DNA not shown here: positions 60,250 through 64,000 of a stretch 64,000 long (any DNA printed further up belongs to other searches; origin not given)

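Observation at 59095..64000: Giant membrane protein combining an alarmone-synthetase-like (RelA/SpoT) motif with an amidase-signature domain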

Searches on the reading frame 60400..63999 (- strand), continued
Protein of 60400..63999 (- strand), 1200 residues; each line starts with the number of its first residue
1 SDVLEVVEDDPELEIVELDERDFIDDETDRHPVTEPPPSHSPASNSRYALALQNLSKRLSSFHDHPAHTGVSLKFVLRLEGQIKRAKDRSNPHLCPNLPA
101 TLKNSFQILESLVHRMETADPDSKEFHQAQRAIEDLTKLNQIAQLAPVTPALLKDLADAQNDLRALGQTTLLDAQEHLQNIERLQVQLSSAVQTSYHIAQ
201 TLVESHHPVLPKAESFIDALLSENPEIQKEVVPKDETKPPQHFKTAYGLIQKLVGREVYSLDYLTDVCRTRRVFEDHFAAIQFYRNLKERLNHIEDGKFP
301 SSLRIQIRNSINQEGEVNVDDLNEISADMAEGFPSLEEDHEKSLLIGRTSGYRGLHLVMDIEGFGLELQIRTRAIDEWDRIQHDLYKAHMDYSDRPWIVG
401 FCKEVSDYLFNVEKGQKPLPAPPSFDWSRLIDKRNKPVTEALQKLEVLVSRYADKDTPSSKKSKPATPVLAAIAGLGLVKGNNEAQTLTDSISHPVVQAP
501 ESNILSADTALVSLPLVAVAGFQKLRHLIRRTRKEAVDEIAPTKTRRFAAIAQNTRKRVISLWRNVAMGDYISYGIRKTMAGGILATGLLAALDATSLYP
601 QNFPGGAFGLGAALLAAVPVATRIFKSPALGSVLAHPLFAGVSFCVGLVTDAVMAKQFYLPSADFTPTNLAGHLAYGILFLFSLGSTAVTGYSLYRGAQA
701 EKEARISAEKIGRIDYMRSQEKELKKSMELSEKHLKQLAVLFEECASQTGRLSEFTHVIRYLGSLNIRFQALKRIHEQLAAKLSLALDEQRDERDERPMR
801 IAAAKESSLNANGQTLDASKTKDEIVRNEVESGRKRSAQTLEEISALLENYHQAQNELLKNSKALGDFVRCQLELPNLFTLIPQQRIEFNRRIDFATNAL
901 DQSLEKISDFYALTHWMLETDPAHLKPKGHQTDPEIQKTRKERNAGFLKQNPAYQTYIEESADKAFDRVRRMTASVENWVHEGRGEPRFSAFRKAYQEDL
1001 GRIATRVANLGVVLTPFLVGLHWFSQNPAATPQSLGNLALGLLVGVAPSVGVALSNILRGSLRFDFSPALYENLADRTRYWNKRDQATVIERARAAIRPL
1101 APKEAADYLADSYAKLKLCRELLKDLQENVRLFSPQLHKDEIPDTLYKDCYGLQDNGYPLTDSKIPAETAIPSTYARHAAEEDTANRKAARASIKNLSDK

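Call 70: search_protein_families(library=padloc, proteins=[P0094, P0080, P0092, P0093], max_evalue=0.1)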
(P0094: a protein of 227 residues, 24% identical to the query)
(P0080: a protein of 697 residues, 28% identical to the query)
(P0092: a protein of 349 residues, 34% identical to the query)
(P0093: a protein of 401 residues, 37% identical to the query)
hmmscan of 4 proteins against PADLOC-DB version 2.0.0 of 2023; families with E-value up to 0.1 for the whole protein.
P0094 (227 aa): 1 family
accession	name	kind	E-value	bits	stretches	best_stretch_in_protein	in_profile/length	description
PDLC04999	PDC-S33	-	2.8e-09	34.9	2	7-56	78-126/349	-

P0080 (697 aa): 1 family
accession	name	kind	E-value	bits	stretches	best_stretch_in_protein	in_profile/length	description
PDLC04999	PDC-S33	-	5e-07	27.5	2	466-523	62-119/349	-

P0092 (349 aa): 1 family
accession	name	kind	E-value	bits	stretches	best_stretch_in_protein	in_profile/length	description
PDLC04999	PDC-S33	-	2.1e-15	55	1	186-283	64-175/349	-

P0093 (401 aa): 2 families
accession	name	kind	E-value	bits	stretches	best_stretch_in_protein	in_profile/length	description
PDLC04999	PDC-S33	-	1.1e-19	69.1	1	206-336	31-175/349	-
PDLC02473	BrxC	-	0.0073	12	1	211-290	487-566/1277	BrxC-PglY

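Call 71: list_cluster_members(proteins=[P0080, P0075, P0077, P0087, P0081, P0083, P0084, P0086, P0090, P0091])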
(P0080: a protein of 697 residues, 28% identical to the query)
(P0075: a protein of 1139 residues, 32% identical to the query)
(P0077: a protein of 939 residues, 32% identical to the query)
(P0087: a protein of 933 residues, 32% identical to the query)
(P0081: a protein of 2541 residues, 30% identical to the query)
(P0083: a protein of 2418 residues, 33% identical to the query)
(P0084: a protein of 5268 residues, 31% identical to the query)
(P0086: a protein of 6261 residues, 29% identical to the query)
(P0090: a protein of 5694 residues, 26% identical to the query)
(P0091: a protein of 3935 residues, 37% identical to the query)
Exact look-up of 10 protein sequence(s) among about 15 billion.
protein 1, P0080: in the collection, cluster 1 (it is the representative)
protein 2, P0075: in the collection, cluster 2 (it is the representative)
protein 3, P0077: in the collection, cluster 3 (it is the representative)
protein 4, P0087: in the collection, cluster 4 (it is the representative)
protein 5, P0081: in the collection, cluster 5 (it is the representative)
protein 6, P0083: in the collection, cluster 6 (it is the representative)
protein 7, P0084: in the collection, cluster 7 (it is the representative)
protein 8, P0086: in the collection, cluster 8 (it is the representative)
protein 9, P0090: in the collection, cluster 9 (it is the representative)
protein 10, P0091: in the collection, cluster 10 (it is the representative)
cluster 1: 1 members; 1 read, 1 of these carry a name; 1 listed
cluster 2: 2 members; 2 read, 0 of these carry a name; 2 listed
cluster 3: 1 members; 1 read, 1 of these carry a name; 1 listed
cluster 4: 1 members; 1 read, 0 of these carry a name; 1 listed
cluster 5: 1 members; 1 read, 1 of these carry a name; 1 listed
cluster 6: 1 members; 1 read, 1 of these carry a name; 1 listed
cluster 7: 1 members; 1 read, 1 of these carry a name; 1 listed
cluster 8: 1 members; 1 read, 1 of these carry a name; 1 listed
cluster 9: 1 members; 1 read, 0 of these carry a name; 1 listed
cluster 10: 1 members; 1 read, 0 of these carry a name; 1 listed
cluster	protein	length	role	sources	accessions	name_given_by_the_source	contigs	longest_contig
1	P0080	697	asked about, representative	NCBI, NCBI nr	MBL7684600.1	MAG: hypothetical protein JNK65_01005, partial [Deltaproteobacteria bacterium] | hypothetical protein [Deltaproteobacteria bacterium]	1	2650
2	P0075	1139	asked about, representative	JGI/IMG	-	-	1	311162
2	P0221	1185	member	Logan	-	-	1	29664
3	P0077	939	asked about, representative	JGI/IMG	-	hypothetical protein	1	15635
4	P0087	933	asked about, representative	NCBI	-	-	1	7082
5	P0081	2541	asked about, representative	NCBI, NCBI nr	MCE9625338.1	MAG: hypothetical protein K8R69_07810, partial [Deltaproteobacteria bacterium] | hypothetical protein [Deltaproteobacteria bacterium]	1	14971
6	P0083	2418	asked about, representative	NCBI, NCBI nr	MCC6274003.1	MAG: hypothetical protein IT572_11115, partial [Deltaproteobacteria bacterium] | hypothetical protein [Deltaproteobacteria bacterium]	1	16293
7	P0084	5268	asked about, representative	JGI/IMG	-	ppGpp synthetase/RelA/SpoT-type nucleotidyltranferase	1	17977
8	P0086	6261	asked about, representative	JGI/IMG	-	pSer/pThr/pTyr-binding forkhead associated (FHA) protein/adenosine deaminase/ppGpp ...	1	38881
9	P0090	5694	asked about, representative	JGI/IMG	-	-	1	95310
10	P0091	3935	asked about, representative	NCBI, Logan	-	-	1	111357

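Call 72: search_protein_families(library=pfam, proteins=[P0091, P0085, P0083], max_evalue=0.001)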
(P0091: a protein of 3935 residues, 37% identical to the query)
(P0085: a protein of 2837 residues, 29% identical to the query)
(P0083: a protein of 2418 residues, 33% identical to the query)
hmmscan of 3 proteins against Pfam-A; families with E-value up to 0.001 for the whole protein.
P0091 (3935 aa): 3 families
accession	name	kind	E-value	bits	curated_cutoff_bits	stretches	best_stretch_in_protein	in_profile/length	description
PF00498.31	FHA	-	1.8e-22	80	20.7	2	3208-3279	2-67/67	FHA domain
PF04607.23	RelA_SpoT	-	2.6e-15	57.1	27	1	2124-2249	1-111/113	Region found in RelA / SpoT proteins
PF16697.10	Yop-YscD_cpl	-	1.5e-09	38.4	33.2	0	3057-3130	18-84/94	Inner membrane component of T3SS, cytoplasmic domain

P0085 (2837 aa): 5 families
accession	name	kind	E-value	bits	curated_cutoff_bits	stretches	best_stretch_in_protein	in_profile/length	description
PF04607.23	RelA_SpoT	-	2.4e-18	66.9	27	1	729-874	1-111/113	Region found in RelA / SpoT proteins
PF00498.31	FHA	-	2.9e-15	56.9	20.7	1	1578-1647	2-65/67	FHA domain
PF13672.11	PP2C_2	-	2e-10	41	24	1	1976-2196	9-177/209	Protein phosphatase 2C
PF07228.17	SpoIIE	-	2.5e-10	41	25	1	2165-2231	105-181/192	Stage II sporulation protein E (SpoIIE)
PF00481.26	PP2C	-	5.8e-07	29.9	20.3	1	1985-2100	32-139/255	Protein phosphatase 2C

P0083 (2418 aa): 1 family
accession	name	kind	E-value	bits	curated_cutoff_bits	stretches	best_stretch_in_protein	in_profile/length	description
PF04607.23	RelA_SpoT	-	1e-13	52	27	1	774-914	1-112/113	Region found in RelA / SpoT proteins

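Call 73: find_encoding_contigs(protein=P0075, flank=8000, max_places=2)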
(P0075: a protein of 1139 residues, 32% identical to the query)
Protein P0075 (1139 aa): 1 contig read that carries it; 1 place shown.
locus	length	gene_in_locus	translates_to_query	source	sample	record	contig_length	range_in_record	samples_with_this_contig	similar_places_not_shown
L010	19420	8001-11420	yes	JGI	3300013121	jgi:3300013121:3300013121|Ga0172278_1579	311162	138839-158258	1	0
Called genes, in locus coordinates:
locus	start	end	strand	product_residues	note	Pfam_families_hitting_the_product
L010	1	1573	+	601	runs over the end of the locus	PF00009:GTP_EFTU, PF03144:GTP_EFTU_D2, PF22042:EF-G_D2 (weak), PF00679:EFG_C, PF21018:BipA_C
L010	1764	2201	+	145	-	PF02557:VanY, PF13539:Peptidase_M15_4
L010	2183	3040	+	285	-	-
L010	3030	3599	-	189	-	PF02545:Maf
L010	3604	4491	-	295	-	-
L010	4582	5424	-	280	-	-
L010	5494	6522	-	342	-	PF03372:Exo_endo_phos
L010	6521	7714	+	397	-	PF01207:Dus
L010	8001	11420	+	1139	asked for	PF01425:Amidase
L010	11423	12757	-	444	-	PF13336:AcetylCoA_hyd_C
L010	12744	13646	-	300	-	PF01145:Band_7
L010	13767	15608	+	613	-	PF02518:HATPase_c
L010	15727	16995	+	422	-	PF01565:FAD_binding_4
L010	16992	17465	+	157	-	PF14539:DUF4442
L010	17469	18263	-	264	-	PF20055:DUF6454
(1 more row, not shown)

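Call 74: find_encoding_contigs(protein=P0073, flank=8000, max_places=2)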
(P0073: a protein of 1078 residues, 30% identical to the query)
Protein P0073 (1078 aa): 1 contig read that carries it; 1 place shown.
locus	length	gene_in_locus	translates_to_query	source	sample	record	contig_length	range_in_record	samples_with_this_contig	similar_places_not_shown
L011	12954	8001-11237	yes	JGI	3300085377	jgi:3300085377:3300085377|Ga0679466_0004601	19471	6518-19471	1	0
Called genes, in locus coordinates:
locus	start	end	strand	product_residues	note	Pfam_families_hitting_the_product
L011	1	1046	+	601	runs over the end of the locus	PF00009:GTP_EFTU, PF03144:GTP_EFTU_D2, PF22042:EF-G_D2 (weak), PF00679:EFG_C, PF21018:BipA_C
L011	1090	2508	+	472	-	-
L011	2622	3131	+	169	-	PF02557:VanY, PF13539:Peptidase_M15_4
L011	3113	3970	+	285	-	-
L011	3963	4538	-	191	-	PF02545:Maf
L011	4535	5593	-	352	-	-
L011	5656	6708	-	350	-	PF03372:Exo_endo_phos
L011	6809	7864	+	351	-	PF01207:Dus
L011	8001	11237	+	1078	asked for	PF01425:Amidase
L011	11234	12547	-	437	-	-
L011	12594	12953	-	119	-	?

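Call 91: search_protein_families(library=pfam, proteins=[L006:305-874:-, L007:10095-11699:+, L009:21131-24115:+], max_evalue=0.1)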
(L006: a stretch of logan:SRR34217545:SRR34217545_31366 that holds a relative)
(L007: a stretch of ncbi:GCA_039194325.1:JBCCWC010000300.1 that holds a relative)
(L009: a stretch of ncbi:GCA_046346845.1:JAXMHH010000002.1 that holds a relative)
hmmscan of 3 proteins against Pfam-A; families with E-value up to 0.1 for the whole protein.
L006:305-874:- (189 aa): 3 families
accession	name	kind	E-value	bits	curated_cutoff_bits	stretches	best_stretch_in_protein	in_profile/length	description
PF07238.19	PilZ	-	0.00012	22.8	22.5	1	92-186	2-98/102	PilZ domain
PF23451.1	Zn_ribbon_PaaD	-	0.09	12.9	27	0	44-61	7-24/53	PaaD zinc beta ribbon domain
PF24110.1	DUF7385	-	0.096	12.8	28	0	41-60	16-35/72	Family of unknown function (DUF7385)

L007:10095-11699:+ (534 aa): 1 family
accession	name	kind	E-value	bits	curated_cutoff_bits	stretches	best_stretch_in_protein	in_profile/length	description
PF13231.12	PMT_2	-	3e-05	24.7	26.1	1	63-227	2-154/160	Dolichyl-phosphate-mannose-protein mannosyltransferase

L009:21131-24115:+ (994 aa): 0 families
